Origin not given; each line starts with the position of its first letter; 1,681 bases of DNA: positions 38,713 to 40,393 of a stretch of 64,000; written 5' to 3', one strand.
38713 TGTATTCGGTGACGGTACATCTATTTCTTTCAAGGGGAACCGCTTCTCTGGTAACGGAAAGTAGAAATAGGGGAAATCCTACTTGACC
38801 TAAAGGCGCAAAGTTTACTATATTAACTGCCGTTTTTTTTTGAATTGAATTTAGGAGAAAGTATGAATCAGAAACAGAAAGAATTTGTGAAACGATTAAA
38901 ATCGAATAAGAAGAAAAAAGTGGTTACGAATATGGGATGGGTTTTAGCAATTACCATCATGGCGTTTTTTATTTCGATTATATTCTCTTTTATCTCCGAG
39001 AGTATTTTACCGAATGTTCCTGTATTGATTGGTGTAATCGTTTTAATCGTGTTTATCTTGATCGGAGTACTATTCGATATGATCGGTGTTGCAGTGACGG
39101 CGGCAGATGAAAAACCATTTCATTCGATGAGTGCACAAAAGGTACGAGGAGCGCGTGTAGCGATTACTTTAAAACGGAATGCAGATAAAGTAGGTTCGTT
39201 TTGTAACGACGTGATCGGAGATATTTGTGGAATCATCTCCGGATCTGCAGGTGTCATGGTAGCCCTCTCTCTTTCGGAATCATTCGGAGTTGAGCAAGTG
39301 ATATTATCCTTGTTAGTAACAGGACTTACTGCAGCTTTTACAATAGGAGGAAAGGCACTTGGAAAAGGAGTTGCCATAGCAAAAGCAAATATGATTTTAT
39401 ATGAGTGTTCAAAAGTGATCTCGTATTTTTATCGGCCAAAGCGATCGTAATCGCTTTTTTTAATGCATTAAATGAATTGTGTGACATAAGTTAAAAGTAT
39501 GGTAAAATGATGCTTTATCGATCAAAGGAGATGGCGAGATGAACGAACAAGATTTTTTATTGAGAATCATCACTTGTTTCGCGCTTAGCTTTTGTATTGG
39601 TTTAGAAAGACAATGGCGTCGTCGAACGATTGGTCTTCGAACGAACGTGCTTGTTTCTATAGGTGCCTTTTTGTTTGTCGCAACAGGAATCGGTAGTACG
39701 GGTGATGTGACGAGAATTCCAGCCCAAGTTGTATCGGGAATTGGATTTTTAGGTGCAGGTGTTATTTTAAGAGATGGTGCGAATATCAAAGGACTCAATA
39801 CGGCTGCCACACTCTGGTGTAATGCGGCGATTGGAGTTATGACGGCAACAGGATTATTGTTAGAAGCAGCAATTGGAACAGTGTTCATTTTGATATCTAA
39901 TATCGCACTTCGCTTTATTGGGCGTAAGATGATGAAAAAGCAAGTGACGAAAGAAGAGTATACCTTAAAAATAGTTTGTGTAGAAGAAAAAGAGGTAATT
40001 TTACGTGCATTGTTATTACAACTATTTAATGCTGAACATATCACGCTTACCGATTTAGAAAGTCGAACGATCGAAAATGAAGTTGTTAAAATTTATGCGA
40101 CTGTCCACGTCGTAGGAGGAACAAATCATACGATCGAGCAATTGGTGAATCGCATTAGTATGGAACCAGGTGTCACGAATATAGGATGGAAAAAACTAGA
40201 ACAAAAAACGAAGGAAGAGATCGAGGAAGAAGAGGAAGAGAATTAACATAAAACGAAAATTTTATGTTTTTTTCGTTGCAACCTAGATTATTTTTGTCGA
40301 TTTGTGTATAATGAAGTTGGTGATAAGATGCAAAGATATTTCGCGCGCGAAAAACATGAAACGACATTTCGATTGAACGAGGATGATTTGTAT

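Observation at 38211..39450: About 600-nt non-coding transcript joined to a 4-TM DUF21-like protein gene: candidate OLE RNA / OapA-type locus or a new large structured RNA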

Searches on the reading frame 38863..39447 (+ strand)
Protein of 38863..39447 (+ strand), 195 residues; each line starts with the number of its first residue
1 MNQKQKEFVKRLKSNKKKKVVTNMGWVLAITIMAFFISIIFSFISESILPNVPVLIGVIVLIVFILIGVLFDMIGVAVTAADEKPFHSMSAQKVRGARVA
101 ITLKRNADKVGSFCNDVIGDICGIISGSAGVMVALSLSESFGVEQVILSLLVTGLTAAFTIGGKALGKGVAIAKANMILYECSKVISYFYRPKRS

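Call 4: search_protein_families(library=pfam, proteins=[window:38863-39447:+], max_evalue=0.01)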
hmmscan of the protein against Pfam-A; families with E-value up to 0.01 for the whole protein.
window:38863-39447:+ (195 aa): 1 family
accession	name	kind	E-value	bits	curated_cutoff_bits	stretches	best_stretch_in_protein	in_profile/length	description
PF01595.25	CNNM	-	0.0011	19.1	28.4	1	60-190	2-128/181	Cyclin M transmembrane N-terminal domain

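Call 5: search_protein_families(library=ncbifam, proteins=[window:38863-39447:+], max_evalue=0.01)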
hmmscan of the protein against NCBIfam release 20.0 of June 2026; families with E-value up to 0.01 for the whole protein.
window:38863-39447:+ (195 aa): 0 families

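Call 7: find_homologous_proteins(query=window:38863-39447:+, max_evalue=0.001)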
Query window:38863-39447:+ (195 aa): 7262 proteins with E <= 0.001 among 8000 candidates; the best 120 are listed.
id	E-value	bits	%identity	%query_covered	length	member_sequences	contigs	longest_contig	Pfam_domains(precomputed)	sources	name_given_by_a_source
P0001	1.9e-112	391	97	100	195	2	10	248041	-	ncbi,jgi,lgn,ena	-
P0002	1.9e-108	378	92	100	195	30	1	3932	-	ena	-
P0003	5.2e-98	344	99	88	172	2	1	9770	-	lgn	-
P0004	3.3e-83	296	69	99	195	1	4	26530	-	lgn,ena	-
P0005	8.4e-73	262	65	89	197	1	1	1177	-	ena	-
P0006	2.1e-72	261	61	98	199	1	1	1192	-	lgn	-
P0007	3.4e-72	260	64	88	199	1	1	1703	PF03169.21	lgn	-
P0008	5.0e-72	260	61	99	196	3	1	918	-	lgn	-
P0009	1.7e-71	258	64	97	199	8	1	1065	-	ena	-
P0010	2.4e-71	257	59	99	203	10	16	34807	-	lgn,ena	-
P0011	3.3e-71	257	67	92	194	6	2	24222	-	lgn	-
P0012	3.9e-71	257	63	97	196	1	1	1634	-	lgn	-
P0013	4.0e-71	257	59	99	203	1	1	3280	-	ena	-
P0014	4.0e-71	257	59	99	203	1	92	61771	-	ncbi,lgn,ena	-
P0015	4.0e-71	257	59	99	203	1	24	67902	PF01595.26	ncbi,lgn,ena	-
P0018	4.7e-71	256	59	99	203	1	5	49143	PF01595.26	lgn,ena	-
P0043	7.5e-69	249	57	99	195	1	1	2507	PF01595.26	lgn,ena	-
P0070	7.2e-68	246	58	97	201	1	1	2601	PF01595.26,PF03169.21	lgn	-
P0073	8.4e-68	246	61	96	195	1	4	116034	PF01595.26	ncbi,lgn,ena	-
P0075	1.1e-67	245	61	96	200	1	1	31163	PF01595.26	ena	-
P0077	1.2e-67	245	61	96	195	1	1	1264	PF01595.26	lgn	-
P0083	1.8e-67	245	58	97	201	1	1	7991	PF01595.26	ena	-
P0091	3.8e-67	244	57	99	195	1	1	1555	PF01595.26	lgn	-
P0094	4.3e-67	244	59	96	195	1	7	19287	PF01595.26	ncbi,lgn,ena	-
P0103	5.9e-67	243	59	96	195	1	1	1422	PF01595.26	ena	-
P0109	1.4e-66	242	63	88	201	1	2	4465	PF01595.26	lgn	-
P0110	1.5e-66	242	65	92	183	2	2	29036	PF01595.26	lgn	-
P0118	2.1e-66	241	60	96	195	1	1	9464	PF01595.26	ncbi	-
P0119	2.1e-66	241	59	97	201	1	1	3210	PF01595.26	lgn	-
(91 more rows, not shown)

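Call 13: find_encoding_contigs(protein=P0001, flank=6000, max_places=4)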
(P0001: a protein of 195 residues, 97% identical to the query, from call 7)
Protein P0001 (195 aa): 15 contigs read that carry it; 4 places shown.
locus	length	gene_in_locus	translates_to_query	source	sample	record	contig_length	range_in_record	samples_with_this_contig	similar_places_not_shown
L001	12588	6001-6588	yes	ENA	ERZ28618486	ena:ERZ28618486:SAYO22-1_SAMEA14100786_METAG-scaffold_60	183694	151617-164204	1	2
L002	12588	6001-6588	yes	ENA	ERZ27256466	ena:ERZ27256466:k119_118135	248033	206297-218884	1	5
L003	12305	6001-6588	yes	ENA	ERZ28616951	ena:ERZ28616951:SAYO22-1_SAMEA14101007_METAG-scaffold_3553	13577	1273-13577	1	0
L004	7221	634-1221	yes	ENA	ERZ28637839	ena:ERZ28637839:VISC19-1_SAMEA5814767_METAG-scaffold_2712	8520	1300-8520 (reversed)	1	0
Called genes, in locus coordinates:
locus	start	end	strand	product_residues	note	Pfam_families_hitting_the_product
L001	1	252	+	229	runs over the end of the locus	PF14622:Ribonucleas_3_3, PF00636:Ribonuclease_3, PF00035:dsrm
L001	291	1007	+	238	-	PF20772:TACO1_YebC_N, PF01709:Transcrip_reg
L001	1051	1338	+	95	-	PF12844:HTH_19, PF13560:HTH_31 (weak), PF01381:HTH_3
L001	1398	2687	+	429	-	PF25888:WHD_DnaB, PF07261:DnaB_2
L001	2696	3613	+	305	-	PF03969:AFG1_ATPase (weak)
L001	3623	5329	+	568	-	PF00773:RNB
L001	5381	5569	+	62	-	-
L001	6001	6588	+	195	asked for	-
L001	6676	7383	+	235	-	PF02308:MgtC, PF21770:MgtC_SapB_C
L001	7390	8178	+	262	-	PF20260:PUA_4, PF04452:Methyltrans_RNA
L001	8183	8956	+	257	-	-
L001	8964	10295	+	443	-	PF00919:UPF0004, PF04055:Radical_SAM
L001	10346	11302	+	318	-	PF00535:Glycos_transf_2, PF10111:Glyco_tranf_2_2 (weak), PF13641:Glyco_tranf_2_3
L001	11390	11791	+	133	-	PF01475:FUR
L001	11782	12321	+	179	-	PF00210:Ferritin (faint), PF02915:Rubrerythrin, PF21349:RUBY_RBDX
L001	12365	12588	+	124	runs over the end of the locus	PF06397:Desulfoferrod_N (weak), PF01880:Desulfoferrodox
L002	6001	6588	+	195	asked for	-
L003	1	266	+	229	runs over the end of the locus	PF14622:Ribonucleas_3_3, PF00636:Ribonuclease_3, PF00035:dsrm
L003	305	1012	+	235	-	-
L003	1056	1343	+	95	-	PF12844:HTH_19, PF13560:HTH_31 (weak), PF01381:HTH_3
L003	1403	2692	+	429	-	PF25888:WHD_DnaB, PF07261:DnaB_2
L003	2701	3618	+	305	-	PF03969:AFG1_ATPase (weak)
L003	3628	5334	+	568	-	PF00773:RNB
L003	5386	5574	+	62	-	-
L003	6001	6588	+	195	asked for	-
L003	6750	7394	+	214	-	-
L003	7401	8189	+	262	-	PF20260:PUA_4, PF04452:Methyltrans_RNA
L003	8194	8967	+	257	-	-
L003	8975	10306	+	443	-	PF00919:UPF0004, PF04055:Radical_SAM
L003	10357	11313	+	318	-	PF00535:Glycos_transf_2, PF10111:Glyco_tranf_2_2 (weak), PF13641:Glyco_tranf_2_3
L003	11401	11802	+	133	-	PF01475:FUR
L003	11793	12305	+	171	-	?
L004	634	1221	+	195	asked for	-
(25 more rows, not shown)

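Call 14: search_solved_structures(query=window:38863-39447:+, max_evalue=1, show_alignments=2)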
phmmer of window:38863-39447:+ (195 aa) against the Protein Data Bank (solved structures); distinct sequences matched with E-value up to 1: 10.
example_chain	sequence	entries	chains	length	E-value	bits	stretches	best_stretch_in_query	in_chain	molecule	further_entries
7m1t_A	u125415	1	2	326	0.15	15.4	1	55-146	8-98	Hemolysin, contains CBS domains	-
7m1u_A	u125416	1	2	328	0.15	15.4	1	55-146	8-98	Hemolysin, contains CBS domains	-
9y34_A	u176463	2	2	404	0.22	14.8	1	66-167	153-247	Biflaviolin synthase CYP158A2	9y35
1t93_A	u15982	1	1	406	0.23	14.8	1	66-167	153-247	putative cytochrome P450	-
1s1f_A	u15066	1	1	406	0.23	14.8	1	66-167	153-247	putative cytochrome P450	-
1se6_A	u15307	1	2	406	0.23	14.8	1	66-167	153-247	putative cytochrome P450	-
2d09_A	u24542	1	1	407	0.23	14.8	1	66-167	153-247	putative cytochrome P450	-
2d0e_A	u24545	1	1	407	0.23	14.8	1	66-167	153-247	putative cytochrome P450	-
5de9_A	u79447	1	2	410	0.23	14.8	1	66-167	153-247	Biflaviolin synthase CYP158A2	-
3tzo_A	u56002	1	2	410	0.23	14.8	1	66-167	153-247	Putative cytochrome P450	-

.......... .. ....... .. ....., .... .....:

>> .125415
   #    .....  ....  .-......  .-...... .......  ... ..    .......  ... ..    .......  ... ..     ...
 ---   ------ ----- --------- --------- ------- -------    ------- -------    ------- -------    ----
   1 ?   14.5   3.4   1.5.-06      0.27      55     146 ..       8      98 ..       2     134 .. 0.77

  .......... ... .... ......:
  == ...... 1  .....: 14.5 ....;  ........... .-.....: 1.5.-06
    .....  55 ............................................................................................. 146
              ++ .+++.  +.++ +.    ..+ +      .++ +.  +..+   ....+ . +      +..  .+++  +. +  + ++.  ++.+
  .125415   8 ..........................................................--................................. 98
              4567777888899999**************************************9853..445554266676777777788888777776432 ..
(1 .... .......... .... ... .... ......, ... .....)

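Call 16: find_related_loci(query=window:38863-39447:+, collection=genome_contigs, flank=3000)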
Query window:38863-39447:+ (195 aa) in genome_contigs; peptide patterns used: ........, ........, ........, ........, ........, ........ (x = any residue, [..] = any of these).
600 stretches matched a pattern (row limit reached: there are more); 521 encode a relative of the query (tblastn E <= 1e-3); the best 80 are kept; 80 distinct loci.
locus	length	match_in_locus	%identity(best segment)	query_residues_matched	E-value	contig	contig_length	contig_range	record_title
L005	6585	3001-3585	92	1-195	6e-111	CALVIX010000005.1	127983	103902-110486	MAG: uncultured Bacilli bacterium isolate BRZ_FQ__bin7 genome assembly, contig: BRZ_FQ__NODE_147_length_127983_cov_9.080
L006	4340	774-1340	62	4-193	4e-73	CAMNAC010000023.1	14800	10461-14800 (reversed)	MAG: uncultured Tenericutes bacterium isolate SRR873597_bin.99_metaWRAP_v1.3_MAG genome assembly, contig: NODE.10226_len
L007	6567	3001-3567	57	3-194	2e-70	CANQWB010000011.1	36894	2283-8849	MAG: uncultured Bacilli bacterium isolate Lapin-014__bin1 genome assembly, contig: Lapin-014__NODE_806_length_36894_cov_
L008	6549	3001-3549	58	11-194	2e-68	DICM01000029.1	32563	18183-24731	MAG TPA_asm: Bacillales bacterium UBA5026 UBA5026_contig_728, whole genome shotgun sequence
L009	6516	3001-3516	63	22-193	9e-68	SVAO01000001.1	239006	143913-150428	MAG: Bacillota bacterium isolate SIG204 NODE_610_length_239006_cov_7.015171, whole genome shotgun sequence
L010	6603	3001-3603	59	1-194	1e-66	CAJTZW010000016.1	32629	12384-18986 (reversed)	MAG TPA_asm: uncultured Bacilli bacterium isolate MGBC122606 genome assembly, contig: MGBC122606.16, whole genome shotgu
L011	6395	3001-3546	55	10-191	1e-64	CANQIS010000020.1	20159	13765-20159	MAG: uncultured Bacilli bacterium isolate Lapin-027__bin63 genome assembly, contig: Lapin-027__NODE_2395_length_20159_co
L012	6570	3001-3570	54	4-188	8e-65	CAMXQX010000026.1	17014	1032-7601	MAG TPA_asm: uncultured Firmicutes bacterium isolate SRR14920958_bin.20_metawrap_v1.3_MAG genome assembly, contig: NODE.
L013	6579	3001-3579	59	7-194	1e-63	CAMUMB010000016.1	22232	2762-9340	MAG TPA_asm: uncultured Bacillales bacterium isolate SRR14038239_bin.65_metawrap_v1.3_MAG genome assembly, contig: NODE.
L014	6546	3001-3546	58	13-194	1e-61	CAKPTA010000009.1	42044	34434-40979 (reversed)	MAG: uncultured Bacilli bacterium isolate REFINED_METABAT215_SUBJECT_CONTIGS_1500_ASSEMBLY_K77_MERGED__Pilot_MoBio_Fiber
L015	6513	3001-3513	56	23-194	2e-60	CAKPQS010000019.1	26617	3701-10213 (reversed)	MAG: uncultured Bacilli bacterium isolate REFINED_METABAT215_TOP10_CONTIGS_1500_ASSEMBLY_K77_MERGED__Hadza_PheChl_Fiber-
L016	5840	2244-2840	55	2-193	1e-60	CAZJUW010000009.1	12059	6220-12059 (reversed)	MAG TPA_asm: uncultured Muribaculaceae bacterium isolate SRP222994_co1_5 genome assembly, contig: NODE_11167_length_1205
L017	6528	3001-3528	54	13-191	3e-60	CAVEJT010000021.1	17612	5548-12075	Bacteroidaceae bacterium isolate H07607-L1_cleanbin_000041 genome assembly, contig: Spades_H07607-L1_contig_1172, whole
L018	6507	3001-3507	55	26-194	2e-60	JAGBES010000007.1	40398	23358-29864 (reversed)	MAG: Bacilli bacterium isolate RGIG9051 Water_deer_Rectum-4__c339, whole genome shotgun sequence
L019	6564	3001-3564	53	4-191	2e-59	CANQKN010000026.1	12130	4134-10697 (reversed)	MAG: uncultured Bacilli bacterium isolate Lapin-017__bin57 genome assembly, contig: Lapin-017__NODE_3686_length_12130_co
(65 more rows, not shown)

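Call 34: predict_structure(alignment_id=A1)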
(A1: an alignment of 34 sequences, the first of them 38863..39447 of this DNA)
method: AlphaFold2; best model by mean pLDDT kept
length: 195 residues; sequences in the alignment: 34
mean_pLDDT: 80.7   pTM: 0.70
mean pLDDT of the five models: 80.7, 77.4, 77.4, 71.2, 69.5
residues with pLDDT >= 90: 12; 70-90: 160; 50-70: 15; < 50: 8
segments of 3 or more residues with pLDDT < 50: 15-20
pLDDT, mean of each block of 10 residues (from residue 1): 74 49 72 83 73 76 87 90 87 86 88 84 81 81 83 86 84 90 88 63
secondary structure, 60 per line:
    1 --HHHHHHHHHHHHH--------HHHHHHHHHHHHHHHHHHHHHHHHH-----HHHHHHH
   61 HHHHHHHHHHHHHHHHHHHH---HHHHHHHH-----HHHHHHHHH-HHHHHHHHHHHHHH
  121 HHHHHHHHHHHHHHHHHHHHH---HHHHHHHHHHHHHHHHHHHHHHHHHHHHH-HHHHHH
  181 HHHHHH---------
elements in order: H3-15 H24-48 H54-80 H84-91 H97-105 H107-141 H145-173 H175-186

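Call 38: fold_search(model_id=the predicted structure, library=pdb)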
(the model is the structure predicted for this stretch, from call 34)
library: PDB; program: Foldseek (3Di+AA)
matches with E <= 10: 163; with E <= 0.001: 0
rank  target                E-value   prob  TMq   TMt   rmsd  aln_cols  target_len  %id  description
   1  7m1t_B                1.7e-03  1.00  0.47  0.31   5.2       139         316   20  Crystal structure of an archaeal CNNM, MtCorB, with C-terminal deletion in complex with Mg2+-ATP (released 2021-06-16)
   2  7m1t_A                3.3e-03  1.00  0.56  0.36   3.1       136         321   19  Crystal structure of an archaeal CNNM, MtCorB, with C-terminal deletion in complex with Mg2+-ATP (released 2021-06-16)
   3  7m1u_A                1.1e-02  1.00  0.54  0.36   3.4       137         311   20  Crystal structure of an archaeal CNNM, MtCorB, R235L mutant with C-terminal deletion (released 2021-06-16)
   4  7m1u_B                3.1e-02  1.00  0.55  0.37   3.0       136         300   19  Crystal structure of an archaeal CNNM, MtCorB, R235L mutant with C-terminal deletion (released 2021-06-16)
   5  7cff                  2.1e-01  1.00  0.46  0.56   4.9       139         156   16  Structure of the thermostabilized transmembrane domain of the bacterial CNNM/CorC family Mg2+ transporter in complex wit (released 2021-02-24)
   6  7cfg                  3.1e-01  0.99  0.46  0.56   4.9       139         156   15  Structure of the transmembrane domain of the bacterial CNNM/CorC family Mg2+ transporter in complex with Mg2+ (released 2021-02-24)
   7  8yut_R                2.0e+00  0.06  0.15  0.11  20.8       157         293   16  Cryo-EM structure of the amthamine-bound H2R-Gs complex (released 2024-06-05)
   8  3zx6_B                2.1e+00  0.07  0.17  0.14  42.2       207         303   13  Structure of Hamp(AF1503)-Tsr fusion - Hamp (A291V) mutant (released 2012-02-29)
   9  2x17_0                2.2e+00  0.14  0.20  0.23  12.4       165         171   11  The X-ray structure of Ferritin from Pyrococcus furiosus loaded with Ag(I) (released 2010-04-21)
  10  3zx6_A                2.5e+00  0.11  0.26  0.19  43.7       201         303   15  Structure of Hamp(AF1503)-Tsr fusion - Hamp (A291V) mutant (released 2012-02-29)
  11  1few                  2.9e+00  0.14  0.27  0.29  15.3       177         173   13  CRYSTAL STRUCTURE OF SMAC/DIABLO (released 2000-09-13)
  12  7jjo_R                3.1e+00  0.04  0.15  0.12  19.9       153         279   11  Structural Basis of the Activation of Heterotrimeric Gs-protein by Isoproterenol-bound Beta1-Adrenergic Receptor (released 2020-09-02)
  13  7ymh_A                3.2e+00  0.06  0.18  0.14  22.6       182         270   16  Cryo-EM structure of Nb29-alpha1AAR-miniGsq complex bound to noradrenaline (released 2023-07-05)
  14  1krq                  3.2e+00  0.06  0.15  0.17  13.8       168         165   10  CRYSTAL STRUCTURE ANALYSIS OF CAMPYLOBACTER JEJUNI FERRITIN (released 2002-02-06)
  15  7ymj_A                3.2e+00  0.06  0.18  0.13  23.2       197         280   14  Cryo-EM structure of alpha1AAR-Nb6 complex bound to tamsulosin (released 2023-07-05)
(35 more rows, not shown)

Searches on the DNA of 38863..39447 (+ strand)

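Call 21: search_rna_families(sources=[L005, L006, L007, L008, L009, L010, L011, L012, L013, L015, L017, L025, L035, L063, L067, L038, L066, L078, L083, L076], threshold=gathering)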
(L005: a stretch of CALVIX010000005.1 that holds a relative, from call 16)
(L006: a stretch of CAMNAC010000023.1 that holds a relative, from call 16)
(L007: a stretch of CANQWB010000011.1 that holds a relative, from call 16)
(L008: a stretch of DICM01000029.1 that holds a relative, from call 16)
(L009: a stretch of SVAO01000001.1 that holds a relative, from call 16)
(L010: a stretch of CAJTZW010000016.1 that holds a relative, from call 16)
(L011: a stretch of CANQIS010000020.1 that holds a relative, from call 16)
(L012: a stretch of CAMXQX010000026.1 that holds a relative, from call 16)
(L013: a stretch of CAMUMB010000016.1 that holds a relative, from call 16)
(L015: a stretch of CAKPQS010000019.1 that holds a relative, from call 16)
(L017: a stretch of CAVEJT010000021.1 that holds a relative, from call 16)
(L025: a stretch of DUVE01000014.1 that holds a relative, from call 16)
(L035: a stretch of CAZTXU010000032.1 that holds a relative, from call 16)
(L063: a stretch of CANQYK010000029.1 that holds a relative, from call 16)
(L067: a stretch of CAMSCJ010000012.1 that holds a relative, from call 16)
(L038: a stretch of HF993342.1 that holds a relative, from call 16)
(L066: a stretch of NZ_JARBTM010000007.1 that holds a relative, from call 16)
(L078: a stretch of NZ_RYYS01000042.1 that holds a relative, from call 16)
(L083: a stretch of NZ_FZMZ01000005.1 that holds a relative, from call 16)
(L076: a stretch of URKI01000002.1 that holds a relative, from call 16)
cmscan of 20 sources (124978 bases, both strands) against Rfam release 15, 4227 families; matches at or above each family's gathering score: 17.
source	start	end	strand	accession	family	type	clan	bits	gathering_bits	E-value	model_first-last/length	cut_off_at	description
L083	2368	2991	+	RF01071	OLE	Gene;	-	526.6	50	2.6e-151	1-616/616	no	Ornate Large Extremophilic RNA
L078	2307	2893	+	RF01071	OLE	Gene;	-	525.6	50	5.4e-151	1-616/616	no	Ornate Large Extremophilic RNA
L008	2334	2936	+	RF01071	OLE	Gene;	-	437.6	50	6.6e-125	1-616/616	no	Ornate Large Extremophilic RNA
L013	2363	2978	+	RF01071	OLE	Gene;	-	437.2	50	9.1e-125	1-616/616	no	Ornate Large Extremophilic RNA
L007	2356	2968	+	RF01071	OLE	Gene;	-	429.2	50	2.1e-122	1-616/616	no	Ornate Large Extremophilic RNA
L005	2376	2987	+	RF01071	OLE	Gene;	-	426.5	50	1.3e-121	1-616/616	no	Ornate Large Extremophilic RNA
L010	2349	2966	+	RF01071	OLE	Gene;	-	414.8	50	4e-118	1-616/616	no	Ornate Large Extremophilic RNA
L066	2312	2932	+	RF01071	OLE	Gene;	-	403.9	50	6.7e-115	1-616/616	no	Ornate Large Extremophilic RNA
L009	1956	2565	+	RF01071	OLE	Gene;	-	401.5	50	3.5e-114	1-616/616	no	Ornate Large Extremophilic RNA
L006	147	734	+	RF01071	OLE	Gene;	-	399.2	50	1.6e-113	1-616/616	no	Ornate Large Extremophilic RNA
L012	2309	2920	+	RF01071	OLE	Gene;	-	398.5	50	2.7e-113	1-616/616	no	Ornate Large Extremophilic RNA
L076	2309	2978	+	RF01071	OLE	Gene;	-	397.3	50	6.2e-113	1-616/616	no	Ornate Large Extremophilic RNA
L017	644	1249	+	RF01071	OLE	Gene;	-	386.7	50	8.8e-110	1-616/616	no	Ornate Large Extremophilic RNA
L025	1253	1797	+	RF01071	OLE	Gene;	-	382.5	50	1.5e-108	1-616/616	no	Ornate Large Extremophilic RNA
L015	2365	2924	+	RF01071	OLE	Gene;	-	365.1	50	2.2e-103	1-616/616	no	Ornate Large Extremophilic RNA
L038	2354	2915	+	RF01071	OLE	Gene;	-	364.5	50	3.2e-103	1-616/616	no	Ornate Large Extremophilic RNA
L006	2021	2094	+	RF00005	tRNA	Gene; tRNA;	CL00001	67.2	29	3.6e-12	1-71/71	no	tRNA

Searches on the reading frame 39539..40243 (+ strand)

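Call 4: search_protein_families(library=pfam, proteins=[window:39539-40243:+], max_evalue=0.01)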
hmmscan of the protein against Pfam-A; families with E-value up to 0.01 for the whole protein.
window:39539-40243:+ (235 aa): 2 families
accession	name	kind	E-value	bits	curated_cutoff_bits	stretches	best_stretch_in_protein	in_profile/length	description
PF02308.21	MgtC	-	5.3e-34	117.6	31.4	1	11-128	2-119/121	MgtC family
PF21770.3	MgtC_SapB_C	-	1.8e-19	70.5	27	1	141-217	1-77/77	MGTC/SAPB C-terminal domain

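Call 5: search_protein_families(library=ncbifam, proteins=[window:39539-40243:+], max_evalue=0.01)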
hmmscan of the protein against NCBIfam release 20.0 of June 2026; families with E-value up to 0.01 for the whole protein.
window:39539-40243:+ (235 aa): 2 families
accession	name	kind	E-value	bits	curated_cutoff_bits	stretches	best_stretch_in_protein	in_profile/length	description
NF011912.0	PRK15385.1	equivalog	3.5e-50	170.5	255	1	6-218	10-227/231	MgtC family protein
NF007431.0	PRK09977.1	equivalog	6.4e-28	97.8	214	1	4-214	3-211/215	MgtC/SapB family protein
